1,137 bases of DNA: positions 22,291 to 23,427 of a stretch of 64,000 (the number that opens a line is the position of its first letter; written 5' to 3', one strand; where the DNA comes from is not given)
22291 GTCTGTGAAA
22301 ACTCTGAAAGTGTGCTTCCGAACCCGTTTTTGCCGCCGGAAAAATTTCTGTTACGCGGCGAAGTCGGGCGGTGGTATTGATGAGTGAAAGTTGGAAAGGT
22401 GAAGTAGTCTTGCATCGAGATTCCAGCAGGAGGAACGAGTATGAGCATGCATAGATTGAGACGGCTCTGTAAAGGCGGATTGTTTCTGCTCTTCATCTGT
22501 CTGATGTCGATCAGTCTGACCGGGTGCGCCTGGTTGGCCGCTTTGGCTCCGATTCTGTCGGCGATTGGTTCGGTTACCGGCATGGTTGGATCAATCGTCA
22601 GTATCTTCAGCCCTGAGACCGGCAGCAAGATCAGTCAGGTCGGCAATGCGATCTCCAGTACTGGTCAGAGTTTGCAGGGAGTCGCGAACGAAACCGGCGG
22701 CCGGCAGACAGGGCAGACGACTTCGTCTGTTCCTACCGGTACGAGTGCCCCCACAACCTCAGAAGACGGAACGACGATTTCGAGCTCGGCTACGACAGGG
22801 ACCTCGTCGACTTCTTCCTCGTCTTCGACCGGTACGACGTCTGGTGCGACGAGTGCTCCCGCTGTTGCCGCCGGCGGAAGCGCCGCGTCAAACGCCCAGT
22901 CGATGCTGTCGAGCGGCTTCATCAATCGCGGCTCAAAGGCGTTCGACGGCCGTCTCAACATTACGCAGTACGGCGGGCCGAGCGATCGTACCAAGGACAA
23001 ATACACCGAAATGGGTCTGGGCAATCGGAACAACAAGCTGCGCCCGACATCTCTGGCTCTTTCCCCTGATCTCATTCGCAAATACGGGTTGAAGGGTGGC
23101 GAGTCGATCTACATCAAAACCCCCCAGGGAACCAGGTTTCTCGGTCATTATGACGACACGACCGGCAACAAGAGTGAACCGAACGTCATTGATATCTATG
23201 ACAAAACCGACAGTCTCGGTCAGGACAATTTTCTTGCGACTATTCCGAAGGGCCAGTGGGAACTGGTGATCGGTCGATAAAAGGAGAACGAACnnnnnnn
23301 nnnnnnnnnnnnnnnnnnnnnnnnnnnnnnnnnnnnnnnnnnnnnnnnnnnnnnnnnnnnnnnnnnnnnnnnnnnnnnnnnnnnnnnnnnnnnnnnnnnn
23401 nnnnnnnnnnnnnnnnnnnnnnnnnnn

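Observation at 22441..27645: Two lipoproteins share a conserved ~110-aa N-terminal module (lipobox plus glycine-zipper helix) but have unrelated C-termini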

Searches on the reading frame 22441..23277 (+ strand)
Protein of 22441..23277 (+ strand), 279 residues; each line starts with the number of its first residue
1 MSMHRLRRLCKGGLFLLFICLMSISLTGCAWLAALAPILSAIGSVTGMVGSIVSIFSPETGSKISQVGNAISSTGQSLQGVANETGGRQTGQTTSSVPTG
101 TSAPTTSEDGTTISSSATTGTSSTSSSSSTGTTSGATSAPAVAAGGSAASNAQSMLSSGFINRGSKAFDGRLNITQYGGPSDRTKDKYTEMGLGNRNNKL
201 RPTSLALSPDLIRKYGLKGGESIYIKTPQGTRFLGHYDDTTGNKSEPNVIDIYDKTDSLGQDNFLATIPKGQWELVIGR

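Call 7: search_protein_families(library=pfam, proteins=[window:22441-23277:+], max_evalue=0.01)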
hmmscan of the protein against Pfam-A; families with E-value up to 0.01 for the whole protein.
window:22441-23277:+ (279 aa): 1 family
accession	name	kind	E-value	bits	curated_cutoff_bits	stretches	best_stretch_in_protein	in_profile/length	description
PF01456.22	Mucin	-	1.4e-05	25.6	34.7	1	7-153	4-105/143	Mucin-like glycoprotein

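Call 8: search_protein_families(library=ncbifam, proteins=[window:22441-23277:+], max_evalue=0.01)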
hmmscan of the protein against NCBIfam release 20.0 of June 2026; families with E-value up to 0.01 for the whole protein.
window:22441-23277:+ (279 aa): 0 families

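Call 11: search_solved_structures(query=window:22441-23277:+, max_evalue=10, show_alignments=2)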
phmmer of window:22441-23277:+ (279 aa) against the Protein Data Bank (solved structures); distinct sequences matched with E-value up to 10: 3.
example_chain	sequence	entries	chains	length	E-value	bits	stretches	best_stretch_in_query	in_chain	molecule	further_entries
8aca_A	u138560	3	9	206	0.28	13.9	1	94-175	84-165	DR_0644, only-Cu Superoxide Dismutase | Superoxide Dismutase (only-Cu)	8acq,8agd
7ydt_A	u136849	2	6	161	0.51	13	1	94-153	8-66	MPN domain containing protein | MPN domain-containing protein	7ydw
9hqv_Yq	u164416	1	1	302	2.4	10.8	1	89-148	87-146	mS133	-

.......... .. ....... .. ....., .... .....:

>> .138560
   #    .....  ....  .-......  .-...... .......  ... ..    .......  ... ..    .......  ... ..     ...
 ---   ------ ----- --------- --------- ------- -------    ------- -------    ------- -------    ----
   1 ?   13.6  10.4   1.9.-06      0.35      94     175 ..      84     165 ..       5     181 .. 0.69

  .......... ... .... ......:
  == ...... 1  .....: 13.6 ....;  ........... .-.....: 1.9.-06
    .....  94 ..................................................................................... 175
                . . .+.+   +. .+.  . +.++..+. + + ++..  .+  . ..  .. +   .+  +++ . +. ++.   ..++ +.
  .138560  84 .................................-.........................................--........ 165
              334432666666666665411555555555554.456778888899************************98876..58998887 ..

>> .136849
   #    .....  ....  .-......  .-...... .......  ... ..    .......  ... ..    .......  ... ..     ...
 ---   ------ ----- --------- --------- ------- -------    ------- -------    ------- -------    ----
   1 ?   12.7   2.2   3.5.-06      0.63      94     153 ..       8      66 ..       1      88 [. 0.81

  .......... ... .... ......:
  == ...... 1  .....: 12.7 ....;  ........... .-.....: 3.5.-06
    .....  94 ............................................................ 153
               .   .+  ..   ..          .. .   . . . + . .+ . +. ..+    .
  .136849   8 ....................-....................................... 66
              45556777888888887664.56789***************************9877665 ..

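Call 12: find_homologous_proteins(query=window:22441-23277:+, max_evalue=0.001)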
Query window:22441-23277:+ (279 aa): 15 proteins with E <= 0.001 among 8000 candidates.
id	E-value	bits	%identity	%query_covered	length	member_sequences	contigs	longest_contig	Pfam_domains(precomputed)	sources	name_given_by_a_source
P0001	1.8e-173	593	100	100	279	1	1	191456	PF01456.23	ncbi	-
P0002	1.0e-120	420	72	100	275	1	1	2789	-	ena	-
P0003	4.3e-94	333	59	100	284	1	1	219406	-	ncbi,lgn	ncbi:MAG: hypothetical protein WA705_13505 [Candidatus Ozemobacteraceae bacterium]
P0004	1.1e-83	299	54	100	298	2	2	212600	-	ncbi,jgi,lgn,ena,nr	ncbi:MAG TPA: hypothetical protein PLU72_03850 [Candidatus Ozemobacteraceae bacterium]|nr:hypothetic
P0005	2.2e-80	288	53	100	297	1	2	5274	-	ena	-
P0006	6.6e-65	237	74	54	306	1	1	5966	PF08239.18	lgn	-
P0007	4.9e-60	221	69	52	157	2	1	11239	-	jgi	jgi:hypothetical protein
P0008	6.7e-60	221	76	47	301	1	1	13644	-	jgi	jgi:hypothetical protein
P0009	3.4e-59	219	68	48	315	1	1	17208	-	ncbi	-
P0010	2.5e-47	180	62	50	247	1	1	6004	-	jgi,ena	-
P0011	5.3e-44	169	60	47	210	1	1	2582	-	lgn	-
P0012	1.3e-42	164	62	43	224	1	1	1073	-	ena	-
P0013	1.9e-42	164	57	51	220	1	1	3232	-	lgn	-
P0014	1.3e-41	161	58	49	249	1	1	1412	-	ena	-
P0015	4.3e-24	103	47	40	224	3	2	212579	-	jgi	-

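Call 20: find_encoding_contigs(protein=P0015, flank=10000, max_places=2)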
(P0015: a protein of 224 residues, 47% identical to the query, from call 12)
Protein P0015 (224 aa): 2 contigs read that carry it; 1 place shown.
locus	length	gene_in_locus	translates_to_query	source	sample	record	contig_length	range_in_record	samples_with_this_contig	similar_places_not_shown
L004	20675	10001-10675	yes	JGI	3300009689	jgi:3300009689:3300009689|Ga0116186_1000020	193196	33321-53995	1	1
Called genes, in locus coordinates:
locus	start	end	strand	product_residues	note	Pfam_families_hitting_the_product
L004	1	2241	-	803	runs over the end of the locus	PF12705:PDDEXK_1 (weak), PF00270:DEAD (faint), PF06733:DEAD_2 (weak), PF13307:Helicase_C_2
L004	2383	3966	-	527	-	PF01564:Spermine_synth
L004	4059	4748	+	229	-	-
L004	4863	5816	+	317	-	-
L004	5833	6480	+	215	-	-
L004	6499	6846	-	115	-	PF01740:STAS, PF13466:STAS_2 (weak)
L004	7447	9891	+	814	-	PF13646:HEAT_2 (weak)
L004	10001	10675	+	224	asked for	-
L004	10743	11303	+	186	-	PF04542:Sigma70_r2, PF08281:Sigma70_r4_2, PF04545:Sigma70_r4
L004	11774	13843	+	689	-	-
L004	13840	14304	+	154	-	-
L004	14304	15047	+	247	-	PF07963:N_methyl (weak)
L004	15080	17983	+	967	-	PF00672:HAMP, PF07228:SpoIIE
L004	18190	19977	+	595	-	PF01336:tRNA_anti-codon, PF00152:tRNA-synt_2, PF02938:GAD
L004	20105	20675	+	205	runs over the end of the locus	-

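Call 21: find_encoding_contigs(protein=P0004, flank=10000, max_places=2)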
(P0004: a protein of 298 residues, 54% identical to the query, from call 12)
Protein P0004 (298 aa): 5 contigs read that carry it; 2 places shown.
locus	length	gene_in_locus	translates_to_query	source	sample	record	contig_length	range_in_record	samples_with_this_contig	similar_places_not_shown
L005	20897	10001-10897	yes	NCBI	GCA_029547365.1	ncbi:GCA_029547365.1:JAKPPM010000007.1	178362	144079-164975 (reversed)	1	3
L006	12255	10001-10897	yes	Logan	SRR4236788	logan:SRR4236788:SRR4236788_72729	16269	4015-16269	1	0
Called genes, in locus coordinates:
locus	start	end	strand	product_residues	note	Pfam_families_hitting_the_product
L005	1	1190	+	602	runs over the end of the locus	PF13237:Fer4_10, PF14697:Fer4_21 (weak), PF12838:Fer4_7 (weak), PF13187:Fer4_9, PF02906:Fe_hyd_lg_C, PF04060:FeS, PF13188:PAS_8 (weak), PF13426:PAS_9 (weak), +2 more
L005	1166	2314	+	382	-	PF13672:PP2C_2 (faint), PF07228:SpoIIE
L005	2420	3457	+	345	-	PF01436:NHL (faint)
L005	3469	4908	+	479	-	PF00672:HAMP, PF00211:Guanylate_cyc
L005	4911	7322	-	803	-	PF12705:PDDEXK_1 (weak), PF00270:DEAD (faint), PF06733:DEAD_2 (weak), PF13307:Helicase_C_2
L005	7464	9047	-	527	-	PF01564:Spermine_synth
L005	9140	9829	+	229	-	-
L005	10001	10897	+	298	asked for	-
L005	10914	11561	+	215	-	-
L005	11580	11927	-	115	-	PF01740:STAS, PF13466:STAS_2 (weak)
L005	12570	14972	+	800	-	PF13646:HEAT_2 (weak)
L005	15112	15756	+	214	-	-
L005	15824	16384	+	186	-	PF04542:Sigma70_r2, PF08281:Sigma70_r4_2, PF04545:Sigma70_r4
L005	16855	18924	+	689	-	-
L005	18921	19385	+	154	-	-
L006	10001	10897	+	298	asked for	-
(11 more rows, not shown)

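Call 44: list_cluster_members(proteins=[window:22441-23277:+, window:27019-27642:+])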
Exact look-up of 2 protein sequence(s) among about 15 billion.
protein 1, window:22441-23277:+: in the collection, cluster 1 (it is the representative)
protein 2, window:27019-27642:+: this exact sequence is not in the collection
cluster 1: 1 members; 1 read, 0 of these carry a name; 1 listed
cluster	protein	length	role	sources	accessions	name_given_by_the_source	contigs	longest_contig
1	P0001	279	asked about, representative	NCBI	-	-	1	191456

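Call 71: find_encoding_contigs(protein=P0003, flank=5000, max_places=1)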
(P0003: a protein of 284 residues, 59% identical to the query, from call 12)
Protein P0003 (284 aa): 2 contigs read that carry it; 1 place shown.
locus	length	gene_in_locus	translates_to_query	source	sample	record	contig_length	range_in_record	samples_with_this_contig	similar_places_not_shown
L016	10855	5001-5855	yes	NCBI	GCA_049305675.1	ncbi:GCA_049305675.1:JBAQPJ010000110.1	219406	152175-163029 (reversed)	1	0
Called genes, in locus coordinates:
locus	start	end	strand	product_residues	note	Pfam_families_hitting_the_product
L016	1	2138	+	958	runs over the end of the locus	PF00672:HAMP, PF07228:SpoIIE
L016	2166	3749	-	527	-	PF01564:Spermine_synth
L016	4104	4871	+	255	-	-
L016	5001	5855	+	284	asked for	-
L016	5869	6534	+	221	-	-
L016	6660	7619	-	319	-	-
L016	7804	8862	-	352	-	PF03705:CheR_N (faint), PF01739:CheR, PF08241:Methyltransf_11 (weak), PF08242:Methyltransf_12 (faint), PF13649:Methyltransf_25 (weak)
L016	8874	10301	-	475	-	PF13167:GTP-bdg_N, PF16360:GTP-bdg_M, PF01926:MMR_HSR1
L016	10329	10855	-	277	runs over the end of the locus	PF13367:PrsW-protease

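Call 72: find_encoding_contigs(protein=P0005, flank=5000, max_places=1)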
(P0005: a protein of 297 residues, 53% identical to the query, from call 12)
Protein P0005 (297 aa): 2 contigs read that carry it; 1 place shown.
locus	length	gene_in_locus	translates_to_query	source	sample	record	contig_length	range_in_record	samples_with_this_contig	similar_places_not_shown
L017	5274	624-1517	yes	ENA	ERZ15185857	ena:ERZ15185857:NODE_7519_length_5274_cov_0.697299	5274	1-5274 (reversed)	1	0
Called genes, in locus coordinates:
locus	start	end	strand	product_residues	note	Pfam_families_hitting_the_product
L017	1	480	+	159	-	?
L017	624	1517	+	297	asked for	-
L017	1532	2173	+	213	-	-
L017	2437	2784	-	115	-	PF01740:STAS, PF13466:STAS_2 (weak)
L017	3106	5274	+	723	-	?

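Call 73: find_encoding_contigs(protein=P0002, flank=5000, max_places=1)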
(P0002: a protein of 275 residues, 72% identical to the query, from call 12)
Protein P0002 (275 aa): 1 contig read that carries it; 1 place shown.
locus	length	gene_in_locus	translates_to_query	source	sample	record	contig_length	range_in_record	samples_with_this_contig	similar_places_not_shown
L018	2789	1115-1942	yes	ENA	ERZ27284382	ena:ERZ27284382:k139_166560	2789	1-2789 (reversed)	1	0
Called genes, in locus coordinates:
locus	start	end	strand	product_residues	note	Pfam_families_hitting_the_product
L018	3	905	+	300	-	?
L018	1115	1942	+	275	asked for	-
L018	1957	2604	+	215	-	-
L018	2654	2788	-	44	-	?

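Call 79: find_encoding_contigs(protein=P0009, flank=8000, max_places=1)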
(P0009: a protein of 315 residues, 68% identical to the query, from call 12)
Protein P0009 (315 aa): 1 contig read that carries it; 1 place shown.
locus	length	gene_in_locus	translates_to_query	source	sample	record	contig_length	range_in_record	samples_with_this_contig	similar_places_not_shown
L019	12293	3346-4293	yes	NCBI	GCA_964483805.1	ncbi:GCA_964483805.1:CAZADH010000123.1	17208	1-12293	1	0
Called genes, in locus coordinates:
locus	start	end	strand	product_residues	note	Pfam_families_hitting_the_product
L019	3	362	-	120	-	?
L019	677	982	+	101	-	-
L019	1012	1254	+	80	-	-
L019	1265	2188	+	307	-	PF13428:TPR_14 (faint), PF14559:TPR_19, PF07719:TPR_2 (faint), PF13431:TPR_17 (faint), PF00515:TPR_1 (faint), PF13432:TPR_16 (weak), PF12796:Ank_2, PF00023:Ank (weak), +3 more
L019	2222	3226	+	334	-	PF13646:HEAT_2 (faint)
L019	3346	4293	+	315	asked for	-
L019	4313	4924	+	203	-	-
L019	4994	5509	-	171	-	-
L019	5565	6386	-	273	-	PF06182:ABC2_membrane_6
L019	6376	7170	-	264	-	PF06182:ABC2_membrane_6, PF01061:ABC2_membrane (weak)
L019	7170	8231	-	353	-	PF00005:ABC_tran, PF13304:AAA_21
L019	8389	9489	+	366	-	-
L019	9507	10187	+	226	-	-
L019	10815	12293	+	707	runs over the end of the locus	PF02705:K_trans, PF22776:K_trans_C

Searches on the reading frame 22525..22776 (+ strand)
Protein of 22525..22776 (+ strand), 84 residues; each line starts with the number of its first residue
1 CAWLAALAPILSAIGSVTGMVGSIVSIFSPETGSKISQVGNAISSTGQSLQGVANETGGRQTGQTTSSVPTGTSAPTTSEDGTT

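Call 60: predict_structure(alignment_id=A4)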
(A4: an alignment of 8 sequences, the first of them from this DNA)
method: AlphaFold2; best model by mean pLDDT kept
length: 84 residues; sequences in the alignment: 8
mean_pLDDT: 49.5   pTM: 0.21
mean pLDDT of the five models: 49.5, 47.6, 44.4, 43.8, 40.9
residues with pLDDT >= 90: 0; 70-90: 0; 50-70: 43; < 50: 41
segments of 3 or more residues with pLDDT < 50: 24-26, 29-34, 54-69, 77-84
pLDDT, mean of each block of 10 residues (from residue 1): 56 55 49 49 55 47 42 47 40
secondary structure, 60 per line:
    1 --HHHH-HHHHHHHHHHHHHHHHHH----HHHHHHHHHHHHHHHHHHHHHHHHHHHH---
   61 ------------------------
elements in order: H3-6 H8-25 H30-57
